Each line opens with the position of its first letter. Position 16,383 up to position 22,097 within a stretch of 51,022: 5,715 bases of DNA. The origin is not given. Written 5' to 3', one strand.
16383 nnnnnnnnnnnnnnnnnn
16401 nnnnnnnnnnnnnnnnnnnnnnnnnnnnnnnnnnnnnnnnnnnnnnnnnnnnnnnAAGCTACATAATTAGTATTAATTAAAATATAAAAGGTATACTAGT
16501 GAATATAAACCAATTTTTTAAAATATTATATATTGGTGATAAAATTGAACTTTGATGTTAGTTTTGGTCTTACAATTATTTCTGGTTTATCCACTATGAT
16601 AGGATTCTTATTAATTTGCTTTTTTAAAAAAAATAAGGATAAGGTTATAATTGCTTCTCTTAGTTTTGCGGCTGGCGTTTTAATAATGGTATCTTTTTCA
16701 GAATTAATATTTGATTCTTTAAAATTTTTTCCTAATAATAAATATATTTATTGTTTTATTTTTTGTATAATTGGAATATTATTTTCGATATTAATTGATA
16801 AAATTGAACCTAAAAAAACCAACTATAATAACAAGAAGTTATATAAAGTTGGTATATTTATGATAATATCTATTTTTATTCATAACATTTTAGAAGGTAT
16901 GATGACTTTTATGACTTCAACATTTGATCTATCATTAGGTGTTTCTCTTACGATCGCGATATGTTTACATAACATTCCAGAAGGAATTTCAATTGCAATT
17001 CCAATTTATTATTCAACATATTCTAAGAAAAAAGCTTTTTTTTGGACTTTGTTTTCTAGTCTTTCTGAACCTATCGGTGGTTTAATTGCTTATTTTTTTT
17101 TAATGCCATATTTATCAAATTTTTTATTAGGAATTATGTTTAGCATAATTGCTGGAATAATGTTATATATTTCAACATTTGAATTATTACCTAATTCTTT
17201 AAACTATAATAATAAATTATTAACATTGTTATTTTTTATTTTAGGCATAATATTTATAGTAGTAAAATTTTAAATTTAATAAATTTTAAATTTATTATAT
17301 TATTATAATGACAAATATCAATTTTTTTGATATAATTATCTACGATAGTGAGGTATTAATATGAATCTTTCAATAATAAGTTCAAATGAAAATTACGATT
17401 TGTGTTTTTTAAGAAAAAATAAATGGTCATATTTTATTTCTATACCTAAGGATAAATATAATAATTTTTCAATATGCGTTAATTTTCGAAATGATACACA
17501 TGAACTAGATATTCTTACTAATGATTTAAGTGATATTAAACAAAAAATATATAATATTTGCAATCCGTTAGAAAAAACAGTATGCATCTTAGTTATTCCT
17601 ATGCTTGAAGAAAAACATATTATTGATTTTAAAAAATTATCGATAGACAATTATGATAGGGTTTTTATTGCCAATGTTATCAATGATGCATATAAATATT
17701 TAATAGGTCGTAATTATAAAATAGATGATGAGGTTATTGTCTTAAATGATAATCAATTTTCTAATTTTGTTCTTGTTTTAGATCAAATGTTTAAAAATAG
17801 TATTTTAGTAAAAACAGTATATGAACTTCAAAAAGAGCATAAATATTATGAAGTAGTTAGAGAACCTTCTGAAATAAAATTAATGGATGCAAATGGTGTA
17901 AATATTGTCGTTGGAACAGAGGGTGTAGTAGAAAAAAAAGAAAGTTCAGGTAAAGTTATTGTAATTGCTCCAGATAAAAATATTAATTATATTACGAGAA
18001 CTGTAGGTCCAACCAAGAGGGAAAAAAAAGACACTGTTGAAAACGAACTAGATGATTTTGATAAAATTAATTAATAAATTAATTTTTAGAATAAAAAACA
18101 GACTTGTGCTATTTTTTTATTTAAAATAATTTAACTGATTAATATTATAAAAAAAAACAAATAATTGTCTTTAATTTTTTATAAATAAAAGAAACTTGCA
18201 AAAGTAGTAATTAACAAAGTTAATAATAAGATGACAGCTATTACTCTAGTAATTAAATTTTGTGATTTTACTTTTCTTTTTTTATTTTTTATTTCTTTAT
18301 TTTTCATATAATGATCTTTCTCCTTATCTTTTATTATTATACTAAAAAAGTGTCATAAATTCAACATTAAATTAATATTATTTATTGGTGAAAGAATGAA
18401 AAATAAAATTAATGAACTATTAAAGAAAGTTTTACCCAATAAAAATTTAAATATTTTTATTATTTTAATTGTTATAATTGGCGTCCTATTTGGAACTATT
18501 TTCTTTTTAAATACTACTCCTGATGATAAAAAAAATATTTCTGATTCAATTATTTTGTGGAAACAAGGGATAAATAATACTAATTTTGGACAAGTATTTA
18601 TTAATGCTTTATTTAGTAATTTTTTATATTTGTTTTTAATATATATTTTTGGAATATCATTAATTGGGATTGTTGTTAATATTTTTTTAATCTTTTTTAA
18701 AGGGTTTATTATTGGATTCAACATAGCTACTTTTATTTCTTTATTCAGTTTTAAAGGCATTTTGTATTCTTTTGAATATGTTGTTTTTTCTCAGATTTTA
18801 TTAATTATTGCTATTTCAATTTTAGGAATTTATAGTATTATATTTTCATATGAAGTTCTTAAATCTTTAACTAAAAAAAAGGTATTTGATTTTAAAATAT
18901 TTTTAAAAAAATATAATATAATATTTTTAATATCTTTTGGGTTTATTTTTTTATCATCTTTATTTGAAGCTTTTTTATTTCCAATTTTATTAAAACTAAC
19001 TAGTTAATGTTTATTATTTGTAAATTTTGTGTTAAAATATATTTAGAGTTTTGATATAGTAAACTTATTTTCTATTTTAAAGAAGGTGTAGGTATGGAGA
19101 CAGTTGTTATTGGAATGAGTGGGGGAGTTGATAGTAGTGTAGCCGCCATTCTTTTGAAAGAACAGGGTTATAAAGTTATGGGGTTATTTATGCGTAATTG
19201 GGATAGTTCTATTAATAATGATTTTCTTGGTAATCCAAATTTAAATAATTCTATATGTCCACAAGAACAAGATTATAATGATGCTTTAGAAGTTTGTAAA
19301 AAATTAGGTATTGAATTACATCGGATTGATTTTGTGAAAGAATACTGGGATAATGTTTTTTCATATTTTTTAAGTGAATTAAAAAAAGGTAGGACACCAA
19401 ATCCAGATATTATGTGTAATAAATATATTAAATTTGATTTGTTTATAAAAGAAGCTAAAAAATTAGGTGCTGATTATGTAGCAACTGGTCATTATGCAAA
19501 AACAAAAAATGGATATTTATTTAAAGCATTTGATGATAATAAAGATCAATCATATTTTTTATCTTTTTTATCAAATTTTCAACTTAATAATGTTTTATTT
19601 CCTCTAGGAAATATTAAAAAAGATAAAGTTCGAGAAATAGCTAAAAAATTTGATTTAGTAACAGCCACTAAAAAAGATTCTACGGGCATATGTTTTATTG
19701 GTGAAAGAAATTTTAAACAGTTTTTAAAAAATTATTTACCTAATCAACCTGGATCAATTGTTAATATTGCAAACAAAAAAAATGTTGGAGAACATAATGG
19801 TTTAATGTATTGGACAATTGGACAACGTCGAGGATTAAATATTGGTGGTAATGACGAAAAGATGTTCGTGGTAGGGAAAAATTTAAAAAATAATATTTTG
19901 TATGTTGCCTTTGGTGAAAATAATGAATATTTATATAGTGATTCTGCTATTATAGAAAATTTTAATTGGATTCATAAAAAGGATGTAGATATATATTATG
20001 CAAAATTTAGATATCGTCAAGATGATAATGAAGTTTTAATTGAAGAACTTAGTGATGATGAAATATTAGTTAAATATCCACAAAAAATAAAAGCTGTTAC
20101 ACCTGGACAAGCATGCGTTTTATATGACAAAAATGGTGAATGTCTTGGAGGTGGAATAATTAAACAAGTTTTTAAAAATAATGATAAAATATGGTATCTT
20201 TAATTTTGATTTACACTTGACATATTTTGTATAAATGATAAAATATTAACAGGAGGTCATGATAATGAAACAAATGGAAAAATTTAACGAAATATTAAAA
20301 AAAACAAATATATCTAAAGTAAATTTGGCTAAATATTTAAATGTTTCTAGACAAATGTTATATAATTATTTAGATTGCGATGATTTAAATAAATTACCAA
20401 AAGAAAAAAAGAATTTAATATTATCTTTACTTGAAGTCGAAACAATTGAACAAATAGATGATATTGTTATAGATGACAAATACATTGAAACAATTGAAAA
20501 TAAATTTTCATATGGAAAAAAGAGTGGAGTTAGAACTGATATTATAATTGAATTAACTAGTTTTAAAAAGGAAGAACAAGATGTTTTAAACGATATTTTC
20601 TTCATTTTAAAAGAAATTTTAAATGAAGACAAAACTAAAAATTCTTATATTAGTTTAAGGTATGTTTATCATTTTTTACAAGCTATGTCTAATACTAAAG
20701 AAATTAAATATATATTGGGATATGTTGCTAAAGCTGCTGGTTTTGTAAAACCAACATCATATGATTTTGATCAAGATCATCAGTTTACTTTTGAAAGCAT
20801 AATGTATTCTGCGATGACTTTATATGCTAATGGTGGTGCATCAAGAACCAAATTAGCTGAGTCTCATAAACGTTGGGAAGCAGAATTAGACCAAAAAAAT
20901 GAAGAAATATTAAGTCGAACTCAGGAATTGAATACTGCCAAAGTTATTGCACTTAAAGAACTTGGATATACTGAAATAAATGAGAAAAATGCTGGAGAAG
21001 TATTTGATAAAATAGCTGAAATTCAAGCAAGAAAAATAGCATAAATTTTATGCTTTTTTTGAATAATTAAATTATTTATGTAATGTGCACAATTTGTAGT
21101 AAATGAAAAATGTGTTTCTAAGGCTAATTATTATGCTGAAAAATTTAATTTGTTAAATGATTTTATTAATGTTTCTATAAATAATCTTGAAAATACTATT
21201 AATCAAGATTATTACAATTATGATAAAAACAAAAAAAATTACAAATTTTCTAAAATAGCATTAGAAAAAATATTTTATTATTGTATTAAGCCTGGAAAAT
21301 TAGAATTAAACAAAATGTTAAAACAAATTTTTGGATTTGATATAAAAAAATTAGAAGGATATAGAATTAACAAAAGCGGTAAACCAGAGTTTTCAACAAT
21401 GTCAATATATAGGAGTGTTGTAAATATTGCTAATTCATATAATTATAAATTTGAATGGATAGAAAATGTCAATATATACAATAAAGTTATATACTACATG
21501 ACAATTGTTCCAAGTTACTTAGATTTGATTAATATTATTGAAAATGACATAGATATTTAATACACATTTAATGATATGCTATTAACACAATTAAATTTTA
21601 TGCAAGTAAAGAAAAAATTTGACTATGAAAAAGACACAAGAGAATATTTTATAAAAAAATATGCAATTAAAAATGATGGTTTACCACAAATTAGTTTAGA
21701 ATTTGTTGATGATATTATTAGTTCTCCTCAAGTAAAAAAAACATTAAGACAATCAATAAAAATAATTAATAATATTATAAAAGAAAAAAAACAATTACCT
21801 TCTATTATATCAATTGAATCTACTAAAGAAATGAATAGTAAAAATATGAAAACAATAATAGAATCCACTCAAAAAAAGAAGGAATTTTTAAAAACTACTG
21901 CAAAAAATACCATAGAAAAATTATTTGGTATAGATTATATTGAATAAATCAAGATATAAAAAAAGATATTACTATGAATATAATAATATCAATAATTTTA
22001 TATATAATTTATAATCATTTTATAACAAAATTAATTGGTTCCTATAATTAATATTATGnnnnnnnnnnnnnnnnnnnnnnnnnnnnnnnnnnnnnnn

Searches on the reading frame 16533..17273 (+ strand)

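Call 21: search_protein_families(library=pfam, proteins=[window:16533-17273:+], max_evalue=0.01)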
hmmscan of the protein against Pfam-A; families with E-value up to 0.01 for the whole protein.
window:16533-17273:+ (246 aa): 2 families
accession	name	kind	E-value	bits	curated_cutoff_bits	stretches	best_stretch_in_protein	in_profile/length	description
PF02535.28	Zip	-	1e-32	114.1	35.1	2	102-244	173-321/323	ZIP Zinc transporter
PF07613.16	DUF1576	-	0.0053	16.8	25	0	106-213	36-144/178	Protein of unknown function (DUF1576)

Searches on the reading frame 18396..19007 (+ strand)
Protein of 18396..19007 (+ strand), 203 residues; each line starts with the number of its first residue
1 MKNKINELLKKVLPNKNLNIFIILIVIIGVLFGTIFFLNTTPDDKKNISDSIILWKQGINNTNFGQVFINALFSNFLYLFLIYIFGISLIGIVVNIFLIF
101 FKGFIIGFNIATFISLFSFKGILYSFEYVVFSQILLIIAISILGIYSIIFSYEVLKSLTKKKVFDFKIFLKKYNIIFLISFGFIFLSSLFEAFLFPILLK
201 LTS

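Call 21: search_protein_families(library=pfam, proteins=[window:18396-19007:+], max_evalue=0.01)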
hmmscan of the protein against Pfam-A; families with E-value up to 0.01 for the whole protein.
window:18396-19007:+ (203 aa): 1 family
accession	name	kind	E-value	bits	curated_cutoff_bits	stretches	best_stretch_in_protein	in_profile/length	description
PF01944.22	SpoIIM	-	3.6e-14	53.5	26.9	1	23-194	2-161/163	Stage II sporulation protein M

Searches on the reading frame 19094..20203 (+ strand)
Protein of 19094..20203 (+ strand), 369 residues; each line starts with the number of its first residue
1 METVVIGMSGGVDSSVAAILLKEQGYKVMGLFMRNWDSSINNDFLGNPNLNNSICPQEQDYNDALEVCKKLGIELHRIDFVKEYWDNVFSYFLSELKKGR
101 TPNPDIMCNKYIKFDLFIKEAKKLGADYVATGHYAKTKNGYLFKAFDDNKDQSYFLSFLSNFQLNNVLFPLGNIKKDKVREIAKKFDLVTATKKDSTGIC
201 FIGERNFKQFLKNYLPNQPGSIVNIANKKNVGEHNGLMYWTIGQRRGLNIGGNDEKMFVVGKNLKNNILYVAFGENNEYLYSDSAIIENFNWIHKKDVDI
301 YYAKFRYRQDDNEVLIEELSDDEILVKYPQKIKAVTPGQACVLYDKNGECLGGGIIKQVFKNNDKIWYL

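Call 4: search_protein_families(library=ncbifam, proteins=[window:19094-20203:+])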
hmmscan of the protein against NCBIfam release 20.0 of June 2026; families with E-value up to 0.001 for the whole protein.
window:19094-20203:+ (369 aa): 12 families
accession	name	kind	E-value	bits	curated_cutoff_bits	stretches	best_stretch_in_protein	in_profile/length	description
NF001138.1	PRK00143.1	equivalog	4.1e-131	437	284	1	4-356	2-345/345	tRNA 2-thiouridine(34) synthase MnmA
TIGR00420.1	trmU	equivalog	4.7e-129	430.3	236.95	1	3-356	2-351/351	tRNA 2-thiouridine(34) synthase MnmA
NF011258.0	PRK14664.1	equivalog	9.9e-63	212.4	680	1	3-356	7-345/362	tRNA 2-thiouridine(34) synthase MnmA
NF011259.0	PRK14665.1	equivalog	4.3e-51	173.9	364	1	3-357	7-359/360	tRNA 2-thiouridine(34) synthase MnmA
NF010587.0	PRK13980.1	equivalog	1.5e-08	34.1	255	1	2-87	32-100/267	NAD+ synthase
TIGR00552.1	nadE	equivalog_domain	1.9e-06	27.3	63.65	1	2-80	23-86/251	NAD(+) synthase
NF003385.0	PRK04527.1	equivalog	3.6e-06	25.9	603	1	3-133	5-118/401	argininosuccinate synthase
TIGR00884.1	guaA_Cterm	equivalog_domain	2.7e-05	23.6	338.75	0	3-23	18-38/310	glutamine-hydrolyzing GMP synthase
NF002048.0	PRK00876.1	subfamily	2.8e-05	23.1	313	1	4-47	40-85/330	NAD(+) synthase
TIGR02432.1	lysidine_TilS_N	equivalog_domain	0.00019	21.4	93.6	0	113-189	87-166/189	tRNA lysidine(34) synthetase TilS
TIGR00364.1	TIGR00364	equivalog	0.00031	20.4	150.3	0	5-30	2-27/201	7-cyano-7-deazaguanine synthase QueC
NF000848.1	PRK00074.1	equivalog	0.00033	19.4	400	0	2-24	214-236/512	glutamine-hydrolyzing GMP synthase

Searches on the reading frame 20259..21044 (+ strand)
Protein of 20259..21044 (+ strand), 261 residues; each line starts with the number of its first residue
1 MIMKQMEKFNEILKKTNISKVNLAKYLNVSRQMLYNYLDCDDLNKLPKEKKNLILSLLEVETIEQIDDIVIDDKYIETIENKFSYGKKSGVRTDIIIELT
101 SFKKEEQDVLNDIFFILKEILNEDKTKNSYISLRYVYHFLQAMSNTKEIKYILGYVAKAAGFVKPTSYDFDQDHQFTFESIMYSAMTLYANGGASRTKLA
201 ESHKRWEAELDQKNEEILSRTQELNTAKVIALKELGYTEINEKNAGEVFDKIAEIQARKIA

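Call 4: search_protein_families(library=ncbifam, proteins=[window:20259-21044:+])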
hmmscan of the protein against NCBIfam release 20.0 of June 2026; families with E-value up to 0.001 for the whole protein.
window:20259-21044:+ (261 aa): 0 families

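Call 21: search_protein_families(library=pfam, proteins=[window:20259-21044:+], max_evalue=0.01)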
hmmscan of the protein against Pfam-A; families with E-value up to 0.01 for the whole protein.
window:20259-21044:+ (261 aa): 2 families
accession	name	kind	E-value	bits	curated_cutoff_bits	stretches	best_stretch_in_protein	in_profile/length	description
PF08279.18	HTH_11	-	0.0055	17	25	0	13-38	9-36/55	HTH domain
PF02796.21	HTH_7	-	0.0058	17.2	23.8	0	18-38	22-42/45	Helix-turn-helix domain of resolvase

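Call 27: find_homologous_proteins(query=window:20259-21044:+, max_evalue=0.001)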
Query window:20259-21044:+ (261 aa): 4601 proteins with E <= 0.001 among 6817 candidates; the best 120 are listed.
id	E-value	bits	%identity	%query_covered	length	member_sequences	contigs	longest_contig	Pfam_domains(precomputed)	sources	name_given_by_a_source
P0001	1.8e-143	494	90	99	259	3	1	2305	-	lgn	-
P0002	5.5e-111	388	72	99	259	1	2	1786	-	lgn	-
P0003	3.9e-109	382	69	99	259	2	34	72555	-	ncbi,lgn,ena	-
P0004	4.6e-109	382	68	100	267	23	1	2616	-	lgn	-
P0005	8.4e-109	381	69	99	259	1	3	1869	-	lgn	-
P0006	1.2e-108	380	69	99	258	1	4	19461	-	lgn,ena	-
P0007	4.4e-108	378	70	99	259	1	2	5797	-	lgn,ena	-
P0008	1.5e-107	377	68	99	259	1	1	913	-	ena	-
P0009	2.8e-107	376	68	99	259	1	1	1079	-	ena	-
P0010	3.4e-107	376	70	99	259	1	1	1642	-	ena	-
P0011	4.9e-107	375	68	99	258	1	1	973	-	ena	-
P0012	8.3e-107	374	69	99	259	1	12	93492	-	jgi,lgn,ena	-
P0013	1.2e-106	374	68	99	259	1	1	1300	-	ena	-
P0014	1.6e-106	373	68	99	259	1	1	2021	-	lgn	-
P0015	2.3e-106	373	69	99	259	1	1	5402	-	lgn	-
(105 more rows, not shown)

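Call 39: predict_structure(alignment_id=A1)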
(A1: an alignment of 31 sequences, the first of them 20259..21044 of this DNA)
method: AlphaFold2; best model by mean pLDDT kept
length: 261 residues; sequences in the alignment: 31
mean_pLDDT: 68.6   pTM: 0.33
mean pLDDT of the five models: 68.6, 67.5, 65.1, 63.3, 62.1
residues with pLDDT >= 90: 5; 70-90: 121; 50-70: 88; < 50: 47
segments of 3 or more residues with pLDDT < 50: 86-97, 165-172, 175-181, 183-197
pLDDT, mean of each block of 10 residues (from residue 1): 73 86 85 84 83 89 87 86 51 46 66 66 60 59 56 54 45 48 46 47 59 70 84 89 87 80 45
secondary structure, 60 per line:
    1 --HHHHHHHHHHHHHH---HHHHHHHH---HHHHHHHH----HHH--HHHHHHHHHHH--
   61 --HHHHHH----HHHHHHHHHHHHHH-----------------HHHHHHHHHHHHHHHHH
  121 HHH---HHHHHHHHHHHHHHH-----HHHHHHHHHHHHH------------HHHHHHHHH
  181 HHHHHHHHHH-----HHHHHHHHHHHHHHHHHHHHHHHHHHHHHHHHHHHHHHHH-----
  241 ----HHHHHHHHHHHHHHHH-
elements in order: H3-16 H20-27 H31-38 H48-58 H63-68 H73-86 H104-123 H127-141 H147-159 H172-190 H196-235 H245-260
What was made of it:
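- Tried and rejected: The AlphaFold model has mean pLDDT 68.6 and pTM 0.33, with a confident N-terminal 85 residues (call 39).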

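Call 41: search_protein_families(library=phrogs, proteins=[window:20259-21044:+], max_evalue=0.01)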
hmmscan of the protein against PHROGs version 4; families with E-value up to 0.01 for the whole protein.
window:20259-21044:+ (261 aa): 2 families
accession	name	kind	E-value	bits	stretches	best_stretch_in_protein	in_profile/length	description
phrog_4779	-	transcription regulation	0.0016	19.9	0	3-59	1-57/98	transcriptional regulator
phrog_1337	-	DNA, RNA and nucleotide metabolism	0.0069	16.7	0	3-89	13-98/316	DNA binding protein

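Call 42: fold_search(model_id=the predicted structure, library=pdb)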
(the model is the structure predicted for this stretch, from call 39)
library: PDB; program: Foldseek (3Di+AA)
matches with E <= 10: 148; with E <= 0.001: 0
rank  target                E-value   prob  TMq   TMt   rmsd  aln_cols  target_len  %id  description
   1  3op9                  4.7e-01  0.89  0.21  0.49  13.4       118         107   14  Crystal structure of transcriptional regulator from Listeria innocua (released 2010-09-15)
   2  8v32_J                1.1e+00  0.16  0.22  0.13  17.4       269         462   12  TnsD-TnsC-DNA complex (released 2024-10-16)
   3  2b5a_C                1.1e+00  0.82  0.20  0.57   5.8        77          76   13  C.BclI, Control Element of the BclI Restriction-Modification System (released 2006-01-03)
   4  8tac_A                1.2e+00  0.85  0.19  0.62   2.9        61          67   23  Designed DNA binding protein (released 2024-08-28)
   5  9k3w_A                1.7e+00  0.72  0.18  0.62   5.2        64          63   22  Crystal structure of putative transcription regulator (dr_2454) from Deinococcus radiodurans (released 2025-10-22)
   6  8qnl_B                1.8e+00  0.33  0.18  0.36  10.1       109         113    6  Structure of the toxin-antitoxin NatRT complex from Pseudomonas aeruginosa (released 2024-10-02)
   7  4fbi_B                1.9e+00  0.66  0.19  0.56   8.3        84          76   17  Crystal Structure of an R46A mutant of the Restriction-Modification Controller Protein C.Esp1396I (Trigonal Form) (released 2013-04-10)
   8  8tac_B                2.1e+00  0.72  0.19  0.62   2.8        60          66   23  Designed DNA binding protein (released 2024-08-28)
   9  1lli_A                2.1e+00  0.54  0.20  0.50   9.2        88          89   16  THE CRYSTAL STRUCTURE OF A MUTANT PROTEIN WITH ALTERED BUT IMPROVED HYDROPHOBIC CORE PACKING (released 1994-08-31)
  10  8qnl_A                2.1e+00  0.30  0.17  0.33  10.8       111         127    6  Structure of the toxin-antitoxin NatRT complex from Pseudomonas aeruginosa (released 2024-10-02)
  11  1b0n_A                2.2e+00  0.28  0.19  0.40   8.0        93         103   16  SINR PROTEIN/SINI PROTEIN COMPLEX (released 1999-01-13)
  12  4fn3_A                2.3e+00  0.60  0.19  0.56   9.3        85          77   16  Crystal Structure of an S52A mutant of the Restriction-Modification Controller Protein C.Esp1396I (released 2013-05-29)
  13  1y7y_B                2.4e+00  0.69  0.20  0.65   3.0        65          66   12  High-resolution crystal structure of the restriction-modification controller protein C.AhdI from Aeromonas hydrophila (released 2005-02-22)
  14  2auw_A                2.4e+00  0.41  0.16  0.26   6.1        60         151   25  Crystal Structure of Putative DNA Binding Protein NE0471 from Nitrosomonas europaea ATCC 19718 (released 2005-10-11)
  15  2b5a_B                2.5e+00  0.57  0.20  0.58   5.5        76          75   13  C.BclI, Control Element of the BclI Restriction-Modification System (released 2006-01-03)
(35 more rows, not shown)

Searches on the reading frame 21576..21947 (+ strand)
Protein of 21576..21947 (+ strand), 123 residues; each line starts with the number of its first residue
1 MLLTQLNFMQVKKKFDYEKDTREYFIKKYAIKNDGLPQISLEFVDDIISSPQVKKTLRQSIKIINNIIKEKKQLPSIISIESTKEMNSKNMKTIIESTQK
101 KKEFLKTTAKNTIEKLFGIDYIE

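Call 4: search_protein_families(library=ncbifam, proteins=[window:21576-21947:+])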
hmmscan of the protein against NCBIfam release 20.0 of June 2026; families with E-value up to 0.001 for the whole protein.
window:21576-21947:+ (123 aa): 1 family
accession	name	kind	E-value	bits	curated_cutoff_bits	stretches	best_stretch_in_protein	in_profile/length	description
TIGR01865.2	cas_Csn1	equivalog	7.4e-15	54.3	100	1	5-116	446-552/1070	type II CRISPR RNA-guided endonuclease Cas9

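Call 21: search_protein_families(library=pfam, proteins=[window:21576-21947:+], max_evalue=0.01)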
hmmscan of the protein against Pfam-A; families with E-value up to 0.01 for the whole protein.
window:21576-21947:+ (123 aa): 1 family
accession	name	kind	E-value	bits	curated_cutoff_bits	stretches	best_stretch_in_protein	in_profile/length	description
PF12919.13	TcdA_TcdB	-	0.0012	18.6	23.6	1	34-116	193-277/382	TcdA/TcdB catalytic glycosyltransferase domain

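Call 41: search_protein_families(library=phrogs, proteins=[window:21576-21947:+], max_evalue=0.01)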
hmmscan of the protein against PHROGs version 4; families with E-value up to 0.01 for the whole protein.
window:21576-21947:+ (123 aa): 0 families
